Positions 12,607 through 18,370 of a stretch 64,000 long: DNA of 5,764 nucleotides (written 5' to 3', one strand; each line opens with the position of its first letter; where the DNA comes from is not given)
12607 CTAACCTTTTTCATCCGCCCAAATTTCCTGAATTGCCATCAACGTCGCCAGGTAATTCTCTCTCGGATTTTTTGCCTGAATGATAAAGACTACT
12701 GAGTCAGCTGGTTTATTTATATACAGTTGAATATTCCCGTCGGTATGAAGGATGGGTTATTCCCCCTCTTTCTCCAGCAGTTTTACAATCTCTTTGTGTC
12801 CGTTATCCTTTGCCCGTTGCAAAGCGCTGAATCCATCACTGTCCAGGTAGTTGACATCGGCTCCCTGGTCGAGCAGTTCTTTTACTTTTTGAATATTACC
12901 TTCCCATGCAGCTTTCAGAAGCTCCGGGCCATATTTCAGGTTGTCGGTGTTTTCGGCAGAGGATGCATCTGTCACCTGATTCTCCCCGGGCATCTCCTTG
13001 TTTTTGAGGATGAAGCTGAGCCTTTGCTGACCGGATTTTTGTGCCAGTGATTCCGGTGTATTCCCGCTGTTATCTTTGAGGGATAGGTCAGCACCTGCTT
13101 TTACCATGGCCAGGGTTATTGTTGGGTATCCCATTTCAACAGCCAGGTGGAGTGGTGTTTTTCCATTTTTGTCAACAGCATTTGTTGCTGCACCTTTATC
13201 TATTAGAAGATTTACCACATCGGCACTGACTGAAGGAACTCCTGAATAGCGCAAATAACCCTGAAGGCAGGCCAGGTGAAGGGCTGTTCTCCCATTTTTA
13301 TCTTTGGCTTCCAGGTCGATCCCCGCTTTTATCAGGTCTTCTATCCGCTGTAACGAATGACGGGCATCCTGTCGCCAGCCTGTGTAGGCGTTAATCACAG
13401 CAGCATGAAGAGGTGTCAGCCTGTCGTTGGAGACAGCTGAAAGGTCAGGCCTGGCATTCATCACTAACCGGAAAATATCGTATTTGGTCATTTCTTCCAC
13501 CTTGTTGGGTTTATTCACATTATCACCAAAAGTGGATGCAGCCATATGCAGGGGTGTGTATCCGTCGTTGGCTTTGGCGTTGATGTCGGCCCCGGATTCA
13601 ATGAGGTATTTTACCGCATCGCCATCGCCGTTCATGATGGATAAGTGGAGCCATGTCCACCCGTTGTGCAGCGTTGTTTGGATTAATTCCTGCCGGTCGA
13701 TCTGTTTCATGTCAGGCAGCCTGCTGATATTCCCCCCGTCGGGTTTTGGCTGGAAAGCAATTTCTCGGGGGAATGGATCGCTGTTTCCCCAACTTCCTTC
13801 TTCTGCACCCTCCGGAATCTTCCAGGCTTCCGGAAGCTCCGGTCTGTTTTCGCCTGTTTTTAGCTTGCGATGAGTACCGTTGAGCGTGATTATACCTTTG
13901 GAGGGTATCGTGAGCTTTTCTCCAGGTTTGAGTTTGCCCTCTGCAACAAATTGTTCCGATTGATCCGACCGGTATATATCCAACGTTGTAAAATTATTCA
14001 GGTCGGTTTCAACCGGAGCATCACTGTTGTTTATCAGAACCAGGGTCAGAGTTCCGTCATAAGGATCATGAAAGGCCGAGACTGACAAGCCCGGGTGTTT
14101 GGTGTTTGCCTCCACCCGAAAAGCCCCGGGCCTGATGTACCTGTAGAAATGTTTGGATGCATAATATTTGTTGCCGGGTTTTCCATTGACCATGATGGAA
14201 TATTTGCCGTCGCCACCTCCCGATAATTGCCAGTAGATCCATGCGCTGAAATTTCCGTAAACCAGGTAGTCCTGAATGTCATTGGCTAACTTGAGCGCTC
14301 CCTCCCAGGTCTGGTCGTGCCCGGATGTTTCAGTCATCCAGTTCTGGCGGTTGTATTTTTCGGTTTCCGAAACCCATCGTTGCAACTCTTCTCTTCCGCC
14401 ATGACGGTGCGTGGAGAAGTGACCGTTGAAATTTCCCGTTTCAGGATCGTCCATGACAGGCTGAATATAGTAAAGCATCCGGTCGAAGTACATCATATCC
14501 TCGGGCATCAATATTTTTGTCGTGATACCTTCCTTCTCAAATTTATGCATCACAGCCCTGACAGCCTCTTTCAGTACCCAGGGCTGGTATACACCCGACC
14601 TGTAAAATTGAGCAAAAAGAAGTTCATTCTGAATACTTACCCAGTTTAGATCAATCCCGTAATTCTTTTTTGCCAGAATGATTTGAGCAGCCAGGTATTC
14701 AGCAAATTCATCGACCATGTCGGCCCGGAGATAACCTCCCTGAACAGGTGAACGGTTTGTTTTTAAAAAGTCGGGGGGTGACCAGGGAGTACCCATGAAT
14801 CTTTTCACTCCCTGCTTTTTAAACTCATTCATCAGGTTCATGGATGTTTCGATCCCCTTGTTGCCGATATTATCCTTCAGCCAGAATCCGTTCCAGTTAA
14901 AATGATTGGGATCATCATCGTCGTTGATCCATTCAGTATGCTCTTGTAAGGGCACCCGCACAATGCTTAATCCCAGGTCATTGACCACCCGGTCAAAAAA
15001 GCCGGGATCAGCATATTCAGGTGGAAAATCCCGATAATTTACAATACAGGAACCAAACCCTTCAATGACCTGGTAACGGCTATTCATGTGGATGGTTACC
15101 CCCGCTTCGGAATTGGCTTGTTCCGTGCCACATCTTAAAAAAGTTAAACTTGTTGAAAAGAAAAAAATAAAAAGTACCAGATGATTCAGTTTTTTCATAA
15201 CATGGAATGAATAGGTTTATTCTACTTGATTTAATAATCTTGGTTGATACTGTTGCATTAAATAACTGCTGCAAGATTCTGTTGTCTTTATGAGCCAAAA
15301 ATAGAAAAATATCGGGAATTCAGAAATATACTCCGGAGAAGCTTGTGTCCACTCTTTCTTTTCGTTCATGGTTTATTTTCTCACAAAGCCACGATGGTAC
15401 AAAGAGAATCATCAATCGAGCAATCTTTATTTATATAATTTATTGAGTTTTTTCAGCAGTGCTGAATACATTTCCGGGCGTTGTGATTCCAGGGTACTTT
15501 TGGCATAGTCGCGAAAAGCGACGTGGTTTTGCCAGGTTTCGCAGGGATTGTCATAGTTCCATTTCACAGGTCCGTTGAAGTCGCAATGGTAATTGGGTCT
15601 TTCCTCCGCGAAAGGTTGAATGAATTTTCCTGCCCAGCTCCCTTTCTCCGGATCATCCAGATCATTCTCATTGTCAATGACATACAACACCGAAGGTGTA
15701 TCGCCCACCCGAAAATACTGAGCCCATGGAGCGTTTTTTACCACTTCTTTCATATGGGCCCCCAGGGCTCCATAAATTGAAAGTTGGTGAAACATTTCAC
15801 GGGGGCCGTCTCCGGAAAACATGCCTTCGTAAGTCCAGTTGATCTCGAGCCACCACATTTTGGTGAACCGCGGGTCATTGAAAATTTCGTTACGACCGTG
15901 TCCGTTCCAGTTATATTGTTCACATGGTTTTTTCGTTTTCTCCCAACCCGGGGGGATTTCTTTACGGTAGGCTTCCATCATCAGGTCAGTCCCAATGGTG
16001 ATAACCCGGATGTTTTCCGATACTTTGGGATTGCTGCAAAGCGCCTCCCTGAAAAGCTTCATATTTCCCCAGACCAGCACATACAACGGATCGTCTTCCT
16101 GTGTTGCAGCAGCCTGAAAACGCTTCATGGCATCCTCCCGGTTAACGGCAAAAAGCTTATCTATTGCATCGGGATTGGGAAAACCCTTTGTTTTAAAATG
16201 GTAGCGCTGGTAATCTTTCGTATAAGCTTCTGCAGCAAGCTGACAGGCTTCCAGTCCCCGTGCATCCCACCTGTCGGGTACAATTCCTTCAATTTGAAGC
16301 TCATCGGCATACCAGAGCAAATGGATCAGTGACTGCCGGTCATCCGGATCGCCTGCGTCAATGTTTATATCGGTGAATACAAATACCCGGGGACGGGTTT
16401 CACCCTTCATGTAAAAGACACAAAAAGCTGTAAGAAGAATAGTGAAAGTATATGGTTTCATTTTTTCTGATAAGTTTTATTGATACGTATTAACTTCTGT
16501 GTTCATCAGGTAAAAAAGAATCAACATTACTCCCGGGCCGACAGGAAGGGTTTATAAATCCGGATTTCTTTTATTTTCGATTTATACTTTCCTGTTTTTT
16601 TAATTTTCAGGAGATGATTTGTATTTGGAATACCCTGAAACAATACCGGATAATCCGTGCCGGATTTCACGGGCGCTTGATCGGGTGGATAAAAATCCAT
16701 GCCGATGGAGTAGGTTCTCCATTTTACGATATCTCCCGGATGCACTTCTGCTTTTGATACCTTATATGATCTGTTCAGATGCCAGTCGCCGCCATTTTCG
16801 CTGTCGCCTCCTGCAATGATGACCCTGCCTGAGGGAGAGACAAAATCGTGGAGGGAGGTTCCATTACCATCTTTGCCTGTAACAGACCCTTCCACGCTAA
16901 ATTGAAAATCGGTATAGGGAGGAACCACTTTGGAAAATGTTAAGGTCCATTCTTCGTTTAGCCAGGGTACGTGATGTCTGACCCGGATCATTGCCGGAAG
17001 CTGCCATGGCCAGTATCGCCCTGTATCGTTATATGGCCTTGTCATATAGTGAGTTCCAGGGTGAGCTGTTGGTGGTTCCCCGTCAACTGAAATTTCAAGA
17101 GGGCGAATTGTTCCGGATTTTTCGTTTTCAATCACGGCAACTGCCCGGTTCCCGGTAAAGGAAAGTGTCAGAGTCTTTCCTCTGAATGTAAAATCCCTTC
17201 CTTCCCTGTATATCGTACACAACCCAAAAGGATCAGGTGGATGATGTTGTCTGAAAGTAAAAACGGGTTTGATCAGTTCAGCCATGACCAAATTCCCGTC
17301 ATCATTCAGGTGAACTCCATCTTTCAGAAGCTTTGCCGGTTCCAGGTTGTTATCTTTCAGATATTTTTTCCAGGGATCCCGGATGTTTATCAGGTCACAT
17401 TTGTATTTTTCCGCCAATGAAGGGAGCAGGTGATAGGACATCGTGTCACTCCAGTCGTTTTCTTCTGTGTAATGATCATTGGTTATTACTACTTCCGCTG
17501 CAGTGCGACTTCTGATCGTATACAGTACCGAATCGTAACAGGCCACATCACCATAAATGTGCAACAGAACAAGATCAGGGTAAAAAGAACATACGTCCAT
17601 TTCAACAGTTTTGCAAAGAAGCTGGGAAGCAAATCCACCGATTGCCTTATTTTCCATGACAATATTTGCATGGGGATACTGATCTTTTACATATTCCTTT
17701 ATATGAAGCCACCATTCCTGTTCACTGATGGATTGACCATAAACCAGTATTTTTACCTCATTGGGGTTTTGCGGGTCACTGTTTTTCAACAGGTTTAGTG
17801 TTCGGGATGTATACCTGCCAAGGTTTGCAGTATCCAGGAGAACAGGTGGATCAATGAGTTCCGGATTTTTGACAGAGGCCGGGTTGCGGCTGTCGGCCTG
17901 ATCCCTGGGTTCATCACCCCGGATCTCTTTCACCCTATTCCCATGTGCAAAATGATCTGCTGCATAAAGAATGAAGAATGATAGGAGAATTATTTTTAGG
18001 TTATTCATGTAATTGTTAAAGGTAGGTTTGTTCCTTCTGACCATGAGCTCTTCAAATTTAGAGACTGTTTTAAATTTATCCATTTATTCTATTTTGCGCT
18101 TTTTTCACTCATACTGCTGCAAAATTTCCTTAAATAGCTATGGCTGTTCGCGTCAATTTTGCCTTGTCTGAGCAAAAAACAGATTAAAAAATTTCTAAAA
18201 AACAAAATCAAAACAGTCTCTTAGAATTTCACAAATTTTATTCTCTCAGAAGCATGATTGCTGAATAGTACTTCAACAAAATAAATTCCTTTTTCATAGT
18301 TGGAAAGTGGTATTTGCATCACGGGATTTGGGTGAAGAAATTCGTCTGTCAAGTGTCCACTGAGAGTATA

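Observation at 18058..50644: A ~160-bp MITE-like element family: 11-bp perfect terminal inverted repeats, 3-bp T(A/T)A target-site duplications, five full copies plus one end remnant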

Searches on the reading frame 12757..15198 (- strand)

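Call 70: search_protein_families(library=pfam, proteins=[window:12757-15198:-], max_evalue=0.00001)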
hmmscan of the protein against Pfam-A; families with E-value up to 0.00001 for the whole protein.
window:12757-15198:- (813 aa): 6 families
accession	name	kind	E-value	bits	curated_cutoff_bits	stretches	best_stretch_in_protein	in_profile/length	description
PF12796.13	Ank_2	-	4.3e-40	136.6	27.3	4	617-709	11-90/90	Ankyrin repeats (3 copies)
PF00023.36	Ank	-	2e-33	113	21.1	0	635-677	1-33/33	Ankyrin repeat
PF13637.12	Ank_4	-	1.9e-32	111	22.7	2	523-555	7-39/50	Ankyrin repeats (many copies)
PF13857.12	Ank_5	-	1.3e-22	80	27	1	665-715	1-52/56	Ankyrin repeats (many copies)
PF13606.12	Ank_3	-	2.7e-19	67.4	22.3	0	512-541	1-30/30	Ankyrin repeat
PF02057.21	Glyco_hydro_59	-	4.4e-06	26.6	27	1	122-325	79-254/294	Glycosyl hydrolase family 59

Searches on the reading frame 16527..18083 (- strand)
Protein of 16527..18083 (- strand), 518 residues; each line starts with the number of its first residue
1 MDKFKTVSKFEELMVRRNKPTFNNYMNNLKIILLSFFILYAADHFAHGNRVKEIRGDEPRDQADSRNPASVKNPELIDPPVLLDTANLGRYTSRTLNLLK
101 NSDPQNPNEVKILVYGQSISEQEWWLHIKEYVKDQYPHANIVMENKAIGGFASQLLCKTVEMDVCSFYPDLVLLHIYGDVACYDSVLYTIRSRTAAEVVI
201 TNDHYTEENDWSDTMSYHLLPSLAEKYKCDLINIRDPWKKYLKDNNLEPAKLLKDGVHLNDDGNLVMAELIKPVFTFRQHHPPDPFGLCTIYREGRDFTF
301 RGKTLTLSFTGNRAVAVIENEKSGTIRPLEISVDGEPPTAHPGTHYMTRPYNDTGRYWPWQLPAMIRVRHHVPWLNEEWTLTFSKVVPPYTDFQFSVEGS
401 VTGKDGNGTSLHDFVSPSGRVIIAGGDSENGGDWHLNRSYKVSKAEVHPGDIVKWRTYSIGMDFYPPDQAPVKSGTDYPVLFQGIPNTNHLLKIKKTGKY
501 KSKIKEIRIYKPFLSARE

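Call 23: search_protein_families(library=pfam, proteins=[window:16527-18083:-])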
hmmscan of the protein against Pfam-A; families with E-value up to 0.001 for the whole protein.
window:16527-18083:- (518 aa): 0 families

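Call 72: search_protein_families(library=ncbifam, proteins=[window:16527-18044:-], max_evalue=0.01)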
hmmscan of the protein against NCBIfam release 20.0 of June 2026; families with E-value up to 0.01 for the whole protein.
window:16527-18044:- (505 aa): 0 families

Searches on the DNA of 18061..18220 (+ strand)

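Call 10: search_dna_similar(query=window:18061-18220:+, collection=plasmids, mode=distant, max_evalue=1, max_rows=40)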
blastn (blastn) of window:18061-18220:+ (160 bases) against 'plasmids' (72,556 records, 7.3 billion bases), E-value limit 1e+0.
Records with a match: 1; places in all: 1; records where one place covers at least 80% of the query: 0.
Best place of each record, by identity: 80-90% 1.
By first word of the organism name: Escherichia 1.
By predicted mobility (MOB-suite, as given by PLSDB): conjugative 1.
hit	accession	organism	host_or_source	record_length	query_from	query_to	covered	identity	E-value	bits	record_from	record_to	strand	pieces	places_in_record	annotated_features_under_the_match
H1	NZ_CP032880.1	Escherichia coli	Homo sapiens,Culture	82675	15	46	20%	87.5%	4e-1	41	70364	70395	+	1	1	type II secretion system F family protein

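Call 61: search_dna_similar(query=window:18061-18098:+, collection=plasmids, mode=distant, max_evalue=10, max_rows=30)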
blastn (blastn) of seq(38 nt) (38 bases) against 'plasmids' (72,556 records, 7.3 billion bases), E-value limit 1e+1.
Records with a match: 230; places in all: 234; records where one place covers at least 80% of the query: 4.
Best place of each record, by identity: >=99% 9; 95-99% 47; 90-95% 6; 80-90% 168.
By first word of the organism name: Escherichia 137; Priestia 30; Bacillus 16; Staphylococcus 8; Shigella 5; Salmonella 4; Leclercia 4; Paraclostridium 3; Klebsiella 3; Leptospira 2; and 12 more.
By predicted mobility (MOB-suite, as given by PLSDB): conjugative 152; non-mobilizable 57; mobilizable 21.
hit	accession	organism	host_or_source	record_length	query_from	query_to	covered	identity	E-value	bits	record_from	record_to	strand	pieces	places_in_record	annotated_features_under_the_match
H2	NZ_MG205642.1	Paraclostridium sordellii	-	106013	2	35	89%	85.3%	1e+0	37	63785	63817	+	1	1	none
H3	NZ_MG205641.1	Paraclostridium sordellii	-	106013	2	35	89%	85.3%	1e+0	37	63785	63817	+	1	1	none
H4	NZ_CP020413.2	Leptospira interrogans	Homo sapiens,human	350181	1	35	92%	82.9%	1e+0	36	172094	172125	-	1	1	EAL domain-containing protein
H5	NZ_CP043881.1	Leptospira interrogans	Homo sapiens,cell culture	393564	1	35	92%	82.9%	1e+0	36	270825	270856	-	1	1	EAL domain-containing protein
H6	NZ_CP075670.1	Escherichia coli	Homo sapiens,stool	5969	7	36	79%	86.7%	5e+0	34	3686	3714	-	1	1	EamA family transporter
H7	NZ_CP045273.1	Priestia megaterium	pure culture,Paper surface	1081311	8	37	79%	86.7%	5e+0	34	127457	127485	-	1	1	none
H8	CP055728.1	Escherichia coli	culture,Pooled pig faecal samples ...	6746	7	36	79%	86.7%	5e+0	34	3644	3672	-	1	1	EamA family transporter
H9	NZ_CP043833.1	Bacillus sp. BS98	oyster,whole organism,intestinal tract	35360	11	38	74%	89.3%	4e-1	38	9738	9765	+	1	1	hypothetical protein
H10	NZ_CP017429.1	Staphylococcus simulans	sheep,tissue sample,brain tissue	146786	6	33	74%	89.3%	5e+0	35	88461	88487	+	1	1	SdpA family antimicrobial peptide system protein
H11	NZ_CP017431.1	Staphylococcus simulans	sheep,tissue sample,placental tissue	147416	6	33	74%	89.3%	5e+0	35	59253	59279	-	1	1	SdpA family antimicrobial peptide system protein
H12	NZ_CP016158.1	Staphylococcus simulans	Cell culture,Sheep placental tissue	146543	6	33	74%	89.3%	5e+0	35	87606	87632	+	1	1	SdpA family antimicrobial peptide system protein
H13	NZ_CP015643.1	Staphylococcus simulans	sheep,Cell culture,brain tissue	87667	6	33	74%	89.3%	5e+0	35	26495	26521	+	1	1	SdpA family antimicrobial peptide system protein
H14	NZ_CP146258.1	Priestia megaterium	Nicotiana tabacum L.,Cell ...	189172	5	30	68%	92.6%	5e+0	34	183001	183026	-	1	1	hypothetical protein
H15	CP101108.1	Candidatus Cardinium sp.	Dermatophagoides farinae,symbiont ...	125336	8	33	68%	92.3%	1e+0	36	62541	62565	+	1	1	hypothetical protein | conjugative transposon protein TraM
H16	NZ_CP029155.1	Clostridioides difficile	single cell,intestine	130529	6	32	71%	88.9%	1e+0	37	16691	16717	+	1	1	hypothetical protein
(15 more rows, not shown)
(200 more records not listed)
